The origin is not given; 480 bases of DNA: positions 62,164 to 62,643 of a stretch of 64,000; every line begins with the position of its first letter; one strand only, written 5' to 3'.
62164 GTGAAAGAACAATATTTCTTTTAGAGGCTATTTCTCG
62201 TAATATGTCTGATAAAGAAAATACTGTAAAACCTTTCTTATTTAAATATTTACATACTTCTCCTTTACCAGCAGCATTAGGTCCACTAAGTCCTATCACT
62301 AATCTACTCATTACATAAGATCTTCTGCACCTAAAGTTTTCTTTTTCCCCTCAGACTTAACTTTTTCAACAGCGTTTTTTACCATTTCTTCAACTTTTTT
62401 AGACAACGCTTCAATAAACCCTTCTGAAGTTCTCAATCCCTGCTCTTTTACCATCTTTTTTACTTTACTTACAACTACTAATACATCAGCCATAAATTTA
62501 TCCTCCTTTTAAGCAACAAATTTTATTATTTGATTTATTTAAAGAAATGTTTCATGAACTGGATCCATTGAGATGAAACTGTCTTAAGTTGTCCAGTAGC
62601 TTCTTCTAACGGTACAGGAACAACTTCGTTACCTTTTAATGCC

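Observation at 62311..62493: Candidate bacterial histone: 60-aa histone-fold ORF with truncated alpha3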

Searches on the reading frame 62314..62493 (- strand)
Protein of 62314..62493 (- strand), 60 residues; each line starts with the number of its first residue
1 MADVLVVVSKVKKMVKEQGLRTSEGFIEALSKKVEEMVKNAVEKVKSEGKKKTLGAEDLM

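Call 3: search_protein_families(library=pfam, proteins=[window:62314-62493:-], max_evalue=1)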
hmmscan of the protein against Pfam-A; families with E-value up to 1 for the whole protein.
seq(60 aa): 5 families
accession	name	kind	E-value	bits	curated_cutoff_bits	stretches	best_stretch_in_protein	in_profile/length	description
PF02538.19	Hydantoinase_B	-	0.01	14.8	26.8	1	6-59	189-238/519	Hydantoinase B/oxoprolinase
PF00808.29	CBFD_NFYB_HMF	-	0.013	16.2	21.4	1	27-59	30-61/65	Histone-like transcription factor (CBF/NF-Y) and archaeal histone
PF00676.26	E1_dh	-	0.049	13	22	1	8-52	255-298/300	Dehydrogenase E1 component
PF00745.25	GlutR_dimer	-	0.08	13.7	22.9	1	8-50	7-49/99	Glutamyl-tRNAGlu reductase, dimerisation domain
PF06711.16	DUF1198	-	0.18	12.2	25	1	9-43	40-74/143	Protein of unknown function (DUF1198)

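Call 4: search_solved_structures(query=window:62314-62493:-, max_evalue=10, show_alignments=5)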
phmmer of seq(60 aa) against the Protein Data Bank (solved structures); distinct sequences matched with E-value up to 10: 9.
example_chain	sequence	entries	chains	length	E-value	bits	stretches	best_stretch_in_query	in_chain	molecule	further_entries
8fvx_A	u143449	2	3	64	7.3e-10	41.7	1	1-58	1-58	CBFD_NFYB_HMF domain-containing protein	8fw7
8cmp_A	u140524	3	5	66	8.2e-10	41.5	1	1-58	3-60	CBFD_NFYB_HMF domain-containing protein | Transcription factor CBF/NF-Y/archaeal histone domain-containing protein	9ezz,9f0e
9f2c_A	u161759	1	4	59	0.0001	25.8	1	2-55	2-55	hypothetical protein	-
9qt0_A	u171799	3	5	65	0.00011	25.7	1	3-53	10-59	DUF1931 domain-containing protein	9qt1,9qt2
7tjl_A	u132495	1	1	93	0.58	14.1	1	8-48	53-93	De novo designed protein, SEWN0.1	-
7bml_A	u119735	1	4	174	0.8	13.7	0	20-47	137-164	Outer surface protein C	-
7uj2_A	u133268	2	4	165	0.88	13.5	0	20-46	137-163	Outer surface protein C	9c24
3al0_B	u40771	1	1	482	4.6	11.3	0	12-55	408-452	Aspartyl/glutamyl-tRNA(Asn/Gln) amidotransferase subunit B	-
6tda_L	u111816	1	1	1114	5.8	11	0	15-49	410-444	Chromatin structure-remodeling complex protein RSC8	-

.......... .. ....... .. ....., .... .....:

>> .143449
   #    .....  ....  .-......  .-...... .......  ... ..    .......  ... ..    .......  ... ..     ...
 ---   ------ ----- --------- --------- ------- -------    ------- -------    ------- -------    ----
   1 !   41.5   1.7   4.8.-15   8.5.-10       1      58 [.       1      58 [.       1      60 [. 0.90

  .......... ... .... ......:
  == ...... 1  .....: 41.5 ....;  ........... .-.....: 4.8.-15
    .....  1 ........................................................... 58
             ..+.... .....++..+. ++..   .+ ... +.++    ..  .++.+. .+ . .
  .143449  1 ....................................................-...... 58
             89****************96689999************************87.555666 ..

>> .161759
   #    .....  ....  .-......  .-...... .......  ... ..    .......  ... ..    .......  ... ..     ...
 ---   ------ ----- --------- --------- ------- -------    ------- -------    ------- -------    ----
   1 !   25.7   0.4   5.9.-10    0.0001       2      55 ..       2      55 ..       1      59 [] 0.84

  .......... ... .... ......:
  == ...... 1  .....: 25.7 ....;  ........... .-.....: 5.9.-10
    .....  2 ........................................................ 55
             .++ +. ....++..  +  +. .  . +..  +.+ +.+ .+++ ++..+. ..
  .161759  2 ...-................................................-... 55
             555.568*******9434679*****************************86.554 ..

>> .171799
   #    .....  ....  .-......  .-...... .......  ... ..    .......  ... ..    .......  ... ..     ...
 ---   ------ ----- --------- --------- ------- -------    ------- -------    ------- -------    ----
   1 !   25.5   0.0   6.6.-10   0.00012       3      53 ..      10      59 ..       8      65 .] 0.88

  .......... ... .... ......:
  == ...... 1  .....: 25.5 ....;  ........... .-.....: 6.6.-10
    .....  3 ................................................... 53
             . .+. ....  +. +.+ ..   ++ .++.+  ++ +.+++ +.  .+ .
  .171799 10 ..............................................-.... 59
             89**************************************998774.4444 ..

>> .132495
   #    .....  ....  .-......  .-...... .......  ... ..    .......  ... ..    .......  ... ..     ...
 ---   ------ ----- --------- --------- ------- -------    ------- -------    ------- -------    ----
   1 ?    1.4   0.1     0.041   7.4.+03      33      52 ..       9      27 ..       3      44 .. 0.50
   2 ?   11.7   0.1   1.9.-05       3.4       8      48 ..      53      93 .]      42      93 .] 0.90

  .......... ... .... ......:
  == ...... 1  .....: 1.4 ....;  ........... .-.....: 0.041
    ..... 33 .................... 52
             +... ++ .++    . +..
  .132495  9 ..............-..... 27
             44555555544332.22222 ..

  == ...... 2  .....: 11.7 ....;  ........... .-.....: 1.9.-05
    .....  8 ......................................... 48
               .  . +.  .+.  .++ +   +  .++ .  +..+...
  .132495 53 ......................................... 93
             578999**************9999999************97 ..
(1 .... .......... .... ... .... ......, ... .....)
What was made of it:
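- On Bacterial dimer histones (HBb-like): HBb is the best PDB hit, at E = 7e-10 against 1e-4 for FtF proteins (call 4).
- Checked: phmmer against all PDB sequences gives E = 7.3e-10 to the Bdellovibrio histone HBb over residues 1-58 (call 4).
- phmmer against the PDB gives HBb (8fvx, 8cmp) at 7e-10 and HTkC and HLp at 1e-4 (call 4). There is homology to crystallised proteins (call 4).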

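Call 5: find_homologous_proteins(query=window:62314-62493:-, max_evalue=0.001)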
Query seq(60 aa) (60 aa): 277 proteins with E <= 0.001 among 277 candidates; the best 120 are listed.
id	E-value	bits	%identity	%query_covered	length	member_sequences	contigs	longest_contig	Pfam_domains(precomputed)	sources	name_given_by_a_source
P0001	1.6e-25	104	97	100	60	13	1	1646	-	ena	-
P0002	3.6e-25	103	97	100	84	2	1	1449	-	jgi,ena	-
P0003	1.3e-24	101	93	100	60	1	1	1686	-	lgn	-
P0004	1.4e-24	101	93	100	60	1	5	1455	-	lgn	-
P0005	4.6e-24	100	90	100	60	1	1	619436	-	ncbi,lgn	-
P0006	4.8e-24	100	95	100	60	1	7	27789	-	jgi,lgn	jgi:N-methylhydantoinase B/oxoprolinase/acetone carboxylase alpha subunit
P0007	5.0e-24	100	95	73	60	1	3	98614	-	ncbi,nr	ncbi:MAG: hypothetical protein NZ928_04195 [Endomicrobia bacterium]|nr:hypothetical protein [Endomic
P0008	1.0e-23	99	88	100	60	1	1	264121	-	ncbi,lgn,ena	-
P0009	1.3e-23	98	88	100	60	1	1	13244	-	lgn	-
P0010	1.3e-23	98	92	100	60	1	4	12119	-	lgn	-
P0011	2.1e-23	98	90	100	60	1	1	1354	-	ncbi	-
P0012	5.5e-23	96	88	100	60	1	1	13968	-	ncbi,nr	ncbi:MAG: hypothetical protein N2643_02945 [Endomicrobia bacterium]|nr:hypothetical protein [Endomic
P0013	9.2e-23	96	86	73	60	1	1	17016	-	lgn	-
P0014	1.4e-22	95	91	73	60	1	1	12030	-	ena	-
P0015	1.9e-22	95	91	73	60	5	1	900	-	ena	-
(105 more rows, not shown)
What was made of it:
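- Checked: 277 homologues were found, nearly all 59-60 aa (call 5).
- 277 homologues keep the same length (call 5).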

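Call 6: find_encoding_contigs(protein=window:62314-62493:-, flank=6000, max_places=6)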
Protein seq(60 aa) (60 aa): 18 contigs read that carry it; 6 places shown.
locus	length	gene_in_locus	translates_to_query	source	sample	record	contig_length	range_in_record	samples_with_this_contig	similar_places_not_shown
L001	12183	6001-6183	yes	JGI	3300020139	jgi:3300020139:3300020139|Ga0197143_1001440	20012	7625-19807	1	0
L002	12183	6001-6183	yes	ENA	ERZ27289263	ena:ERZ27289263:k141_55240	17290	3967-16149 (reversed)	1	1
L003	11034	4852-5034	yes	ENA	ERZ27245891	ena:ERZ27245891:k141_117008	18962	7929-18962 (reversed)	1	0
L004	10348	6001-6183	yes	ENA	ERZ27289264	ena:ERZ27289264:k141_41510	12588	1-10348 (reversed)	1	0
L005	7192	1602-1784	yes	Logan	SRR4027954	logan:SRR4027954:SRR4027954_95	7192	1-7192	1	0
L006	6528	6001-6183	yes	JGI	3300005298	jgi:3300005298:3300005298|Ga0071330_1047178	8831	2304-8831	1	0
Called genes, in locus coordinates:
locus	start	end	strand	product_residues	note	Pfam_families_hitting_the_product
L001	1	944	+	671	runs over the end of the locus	PF01590:GAF, PF13185:GAF_2, PF13492:GAF_3, PF13487:HD_5, PF01966:HD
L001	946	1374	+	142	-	PF01894:YjbQ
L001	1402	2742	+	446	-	PF00155:Aminotran_1_2, PF00266:Aminotran_5, PF01053:Cys_Met_Meta_PP (faint), PF01212:Beta_elim_lyase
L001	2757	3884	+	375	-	-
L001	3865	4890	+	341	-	PF00493:MCM, PF20030:bpMoxR, PF05496:RuvB_N (faint), PF07726:AAA_3, PF07728:AAA_5, PF17863:AAA_lid_2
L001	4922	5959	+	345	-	PF00365:PFK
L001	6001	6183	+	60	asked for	-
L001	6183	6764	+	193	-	PF13238:AAA_18, PF13207:AAA_17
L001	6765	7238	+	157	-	PF00383:dCMP_cyt_deam_1, PF14437:MafB19-deam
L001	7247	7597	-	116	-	PF04430:DUF498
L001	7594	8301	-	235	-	PF01694:Rhomboid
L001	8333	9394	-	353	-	-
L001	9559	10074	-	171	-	PF00334:NDK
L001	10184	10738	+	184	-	PF12645:HTH_16 (weak), PF04542:Sigma70_r2, PF08281:Sigma70_r4_2, PF04545:Sigma70_r4 (weak)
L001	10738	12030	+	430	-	PF00515:TPR_1 (faint), PF07719:TPR_2 (faint), PF13174:TPR_6 (faint), PF13424:TPR_12 (faint), PF12895:ANAPC3 (weak)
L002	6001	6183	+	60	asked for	-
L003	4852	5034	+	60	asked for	-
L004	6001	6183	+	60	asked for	-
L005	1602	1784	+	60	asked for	-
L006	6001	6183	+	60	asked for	-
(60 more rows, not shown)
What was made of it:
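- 62311..62493 (-): Histone gene: 60 codons plus a TAA stop at 62311-62313. The identical protein occurs on 18 metagenome contigs (call 6).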

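Call 22: find_related_loci(query=A1, collection=genome_contigs, flank=5000)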
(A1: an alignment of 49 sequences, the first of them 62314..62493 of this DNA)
Query A1 (60 aa) in genome_contigs; peptide patterns used: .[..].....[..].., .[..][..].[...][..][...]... (x = any residue, [..] = any of these).
600 stretches matched a pattern (row limit reached: there are more); 70 encode a relative of the query (tblastn E <= 1e-3); 70 distinct loci.
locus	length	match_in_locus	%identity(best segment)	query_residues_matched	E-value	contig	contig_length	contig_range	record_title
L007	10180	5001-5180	70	1-60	6e-23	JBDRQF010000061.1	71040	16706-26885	MAG: Elusimicrobiota bacterium isolate MEGAHIT-group-2.27 k141_1058511, whole genome shotgun sequence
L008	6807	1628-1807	92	1-60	4e-22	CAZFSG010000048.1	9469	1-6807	MAG TPA_asm: uncultured Elusimicrobia sp. isolate SRP104967_co1_36 genome assembly, contig: NODE_2475_length_9469_cov_11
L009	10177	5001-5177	71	1-59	2e-21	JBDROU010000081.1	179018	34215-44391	MAG: bacterium isolate MEGAHIT-group-1.972 k141_6896532, whole genome shotgun sequence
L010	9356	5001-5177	69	1-59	3e-21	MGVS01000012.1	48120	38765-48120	MAG: Elusimicrobia bacterium RIFOXYD2_FULL_34_15 rifoxyd2_full_scaffold_124, whole genome shotgun sequence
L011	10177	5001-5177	68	1-59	5e-21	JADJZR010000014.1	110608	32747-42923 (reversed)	MAG: Elusimicrobia bacterium isolate Lyne_18-Q3-R50-59_MAXAC.215 tig00024089-10-1101280, whole genome shotgun sequence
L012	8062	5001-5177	64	1-59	6e-21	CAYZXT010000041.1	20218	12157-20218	MAG TPA_asm: uncultured Elusimicrobia sp. isolate SRP323723_co1_143 genome assembly, contig: NODE_2150_length_20218_cov_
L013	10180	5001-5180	67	1-60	9e-21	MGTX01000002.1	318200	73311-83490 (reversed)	MAG: Elusimicrobia bacterium GWA2_66_18 gwa2_scaffold_11, whole genome shotgun sequence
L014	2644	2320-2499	63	1-60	2e-20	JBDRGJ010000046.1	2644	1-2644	MAG: bacterium isolate MEGAHIT-group-1.427 k141_11581864, whole genome shotgun sequence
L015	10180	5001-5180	68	1-60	2e-20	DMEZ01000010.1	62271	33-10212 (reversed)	MAG TPA_asm: Elusimicrobia bacterium isolate UBA9639 contig_1183, whole genome shotgun sequence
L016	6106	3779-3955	63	1-59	4e-20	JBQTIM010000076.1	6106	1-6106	MAG: Elusimicrobiota bacterium isolate SAR259 c_000000174928, whole genome shotgun sequence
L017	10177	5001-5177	63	1-59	4e-20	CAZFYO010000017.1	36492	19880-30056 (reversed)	MAG TPA_asm: uncultured Elusimicrobia sp. isolate SRP342105_co1_313 genome assembly, contig: NODE_1446_length_36492_cov_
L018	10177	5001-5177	66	1-59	4e-20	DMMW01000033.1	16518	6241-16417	MAG TPA_asm: Elusimicrobia bacterium isolate UBA9627 contig_1059, whole genome shotgun sequence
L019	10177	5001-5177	64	1-59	6e-20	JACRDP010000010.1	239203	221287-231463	MAG: Elusimicrobia bacterium isolate NC_groundwater_1675_Pr3_B-0.1um_66_20 SR-2_scaffold_141_1628603, whole genome shotg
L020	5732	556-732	64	1-59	8e-20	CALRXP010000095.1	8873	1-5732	MAG: Candidatus Endomicrobium trichonymphae isolate JJ-MEM5D2-223-10-m2-bin112 genome assembly, contig: JJ-MEM5D2-223-C9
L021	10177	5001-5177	64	1-59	7e-20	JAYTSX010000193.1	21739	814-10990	MAG: Elusimicrobiota bacterium isolate GFS_5282 GFS_5282_192, whole genome shotgun sequence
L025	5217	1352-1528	63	1-59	1e-19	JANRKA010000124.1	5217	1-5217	MAG: Elusimicrobiota bacterium isolate bins.479 k141_3540444, whole genome shotgun sequence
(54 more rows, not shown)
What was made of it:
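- On Bacterial dimer histones (HBb-like): Named homologues and about 65 of 70 genome loci are Elusimicrobia, Elusimicrobiota or Endomicrobia (calls 5, 22).
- About 65 of 70 genome loci are labelled Elusimicrobia, Elusimicrobiota or Endomicrobia (call 22).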

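Call 26: predict_structure(alignment_id=A1)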
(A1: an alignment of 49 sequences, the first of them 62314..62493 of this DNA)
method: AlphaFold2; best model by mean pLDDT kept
length: 60 residues; sequences in the alignment: 49
mean_pLDDT: 81.6   pTM: 0.53
mean pLDDT of the five models: 81.6, 75.0, 72.6, 71.7, 71.2
residues with pLDDT >= 90: 7; 70-90: 45; 50-70: 8; < 50: 0
segments of 3 or more residues with pLDDT < 50: none
pLDDT, mean of each block of 10 residues (from residue 1): 73 92 87 87 79 72
secondary structure, 60 per line:
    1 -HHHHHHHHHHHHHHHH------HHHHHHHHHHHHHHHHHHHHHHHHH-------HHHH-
elements in order: H2-17 H24-48 H56-59
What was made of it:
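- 62443..62490 (-): Alpha1, residues 2-17. Contains S9, K10, K12 and K16, which are invariant in the family. AF2 secondary structure gives H2-17 (call 26).
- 62350..62424 (-): Alpha2, residues 24-48 (25 residues). This is the long central helix and the presumed dimer handshake. L30, V34 and M37 are hydrophobic. AF2 model (call 26).
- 62314..62328 (-): Alpha3 stub, residues 56-59 (AEDL), plus a variable last residue M60. D58 is the clamp aspartate. AF2 gives H56-59 (call 26).
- On Archaeal nucleosomal (HMf) histones: Alpha3 has 4 residues (call 26).
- Checked: Alpha3 is a single 4-residue turn (56-59) in the AF2 model (call 26).
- The AF2 model has pLDDT 81.6 with helices H2-17, H24-48 and H56-59 (call 26). 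The fold prediction is confident (call 26).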

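Call 28: search_protein_representatives(alignment_id=A1)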
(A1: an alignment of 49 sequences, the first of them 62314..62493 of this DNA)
Query: 49 sequences, 59 profile positions. Proteins with E-value up to 0.001 (for the whole library): 613; up to 1e-10: 55; up to 1e-30: 0. The best 150 are listed.
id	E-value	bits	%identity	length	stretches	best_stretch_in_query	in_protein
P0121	1.5e-27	111.6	-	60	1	1-59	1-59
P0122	3.6e-24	100.8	-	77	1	1-59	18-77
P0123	4.2e-24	100.6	-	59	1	1-59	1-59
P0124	1.2e-21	92.8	-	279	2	2-59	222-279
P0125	1.7e-21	92.3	-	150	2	3-53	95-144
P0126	1.2e-20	89.5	-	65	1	1-59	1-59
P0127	4.1e-20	87.8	-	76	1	1-59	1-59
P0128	5.9e-20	87.3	-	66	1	1-47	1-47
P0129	3.9e-18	81.5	-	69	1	1-43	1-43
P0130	4.1e-18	81.4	-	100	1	1-59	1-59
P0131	7.4e-18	80.6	-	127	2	3-58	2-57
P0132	8.2e-18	80.5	-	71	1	5-59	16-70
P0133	1.6e-17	79.5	-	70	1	4-59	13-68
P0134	7.6e-17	77.4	-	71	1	4-59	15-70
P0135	3.8e-16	75.1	-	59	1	1-59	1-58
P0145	6.0e-15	71.3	-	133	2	3-54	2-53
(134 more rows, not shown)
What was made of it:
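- A profile search finds 613 representative clusters, 55 of them at E <= 1e-10 (call 28).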

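Call 30: fold_search(model_id=the predicted structure, library=pdb)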
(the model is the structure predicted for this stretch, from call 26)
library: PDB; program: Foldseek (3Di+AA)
matches with E <= 10: 236; with E <= 0.001: 0
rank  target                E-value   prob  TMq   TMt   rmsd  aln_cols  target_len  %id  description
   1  9ezz_B                2.8e-03  1.00  0.79  0.77   2.7        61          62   48  Bacterial histone protein HBb from Bdellovibrio bacteriovorus bound to DNA (released 2024-06-26)
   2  8fvx                  6.4e-03  1.00  0.77  0.74   2.1        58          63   46  Histone from Bdellovibrio bacteriovorus (released 2023-08-30)
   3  9ezz_A                6.9e-03  1.00  0.79  0.78   2.0        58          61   46  Bacterial histone protein HBb from Bdellovibrio bacteriovorus bound to DNA (released 2024-06-26)
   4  9f0e_A                7.9e-03  1.00  0.78  0.79   2.1        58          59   46  Bacterial histone protein HBb from Bdellovibrio bacteriovorus bound to DNA (released 2024-06-26)
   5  8cmp                  1.8e-02  1.00  0.78  0.80   1.9        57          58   46  DNA-binding bacterial histone protein HBB from Bdellovibrio bacteriovorus (released 2024-03-06)
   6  9qt0_A                1.8e-02  1.00  0.76  0.81   1.9        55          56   31  DNA-binding bacterial histone HLp from Leptospira perolatii (released 2025-12-24)
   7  9qt1_A                3.7e-02  1.00  0.76  0.79   1.9        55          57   31  Bacterial histone HLp from Leptospira perolatii bound to DNA (released 2025-12-24)
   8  9f2c_A                1.2e-01  1.00  0.73  0.75   1.3        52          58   38  Archaeal histone protein HTkC from Thermococcus kodakarensis (released 2024-10-02)
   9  9rdk_K                2.2e-01  0.96  0.63  0.12   2.6        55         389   24  Cryo-EM structure of the human SAGA co-activator complex (released 2026-04-01)
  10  6y39_E                3.6e-01  0.77  0.53  0.39   3.7        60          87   23  HapE-P88L mutant CCAAT-binding complex from Aspergillus nidulans with cycA DNA (released 2020-05-27)
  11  8jcc_H                4.4e-01  0.72  0.52  0.38   2.8        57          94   19  Human histone H2B variant H2BFWT Cryo-EM structure with 601 DNA sequence (released 2024-05-15)
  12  6y39_B                6.3e-01  0.63  0.53  0.38   3.7        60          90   23  HapE-P88L mutant CCAAT-binding complex from Aspergillus nidulans with cycA DNA (released 2020-05-27)
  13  9rif_B                6.3e-01  0.63  0.56  0.37   3.4        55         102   25  The histone fold domain heterodimer of oocyst rupture proteins 1 and 2 from Plasmodium berghei (released 2026-01-21)
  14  4uuz_B                6.3e-01  0.60  0.57  0.48   3.6        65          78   20  MCM2-histone complex (released 2015-02-11)
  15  7ktr_F                6.8e-01  0.63  0.53  0.29   3.2        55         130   25  Cryo-EM structure of the human SAGA coactivator complex (TRRAP, core) (released 2021-11-10)
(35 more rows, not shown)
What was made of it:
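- On Histone fold (structural class): The top 8 are prokaryotic alpha3 histones at probability 1.00 (call 30).
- Closest known: HBb / Bd0055 of Bdellovibrio bacteriovorus. Same: The predicted fold superposes at TM 0.77-0.79 and about 2 A rmsd (call 30).
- Closest known: FtF. Same: They share the alpha3-truncated fold (TM 0.73-0.76, call 30).
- Eukaryotic histones, TAFs and NF-Y follow (call 30). There is significant similarity to HLp and HTkC (E = 1e-4, call 4; TM 0.76 and 0.73, call 30).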
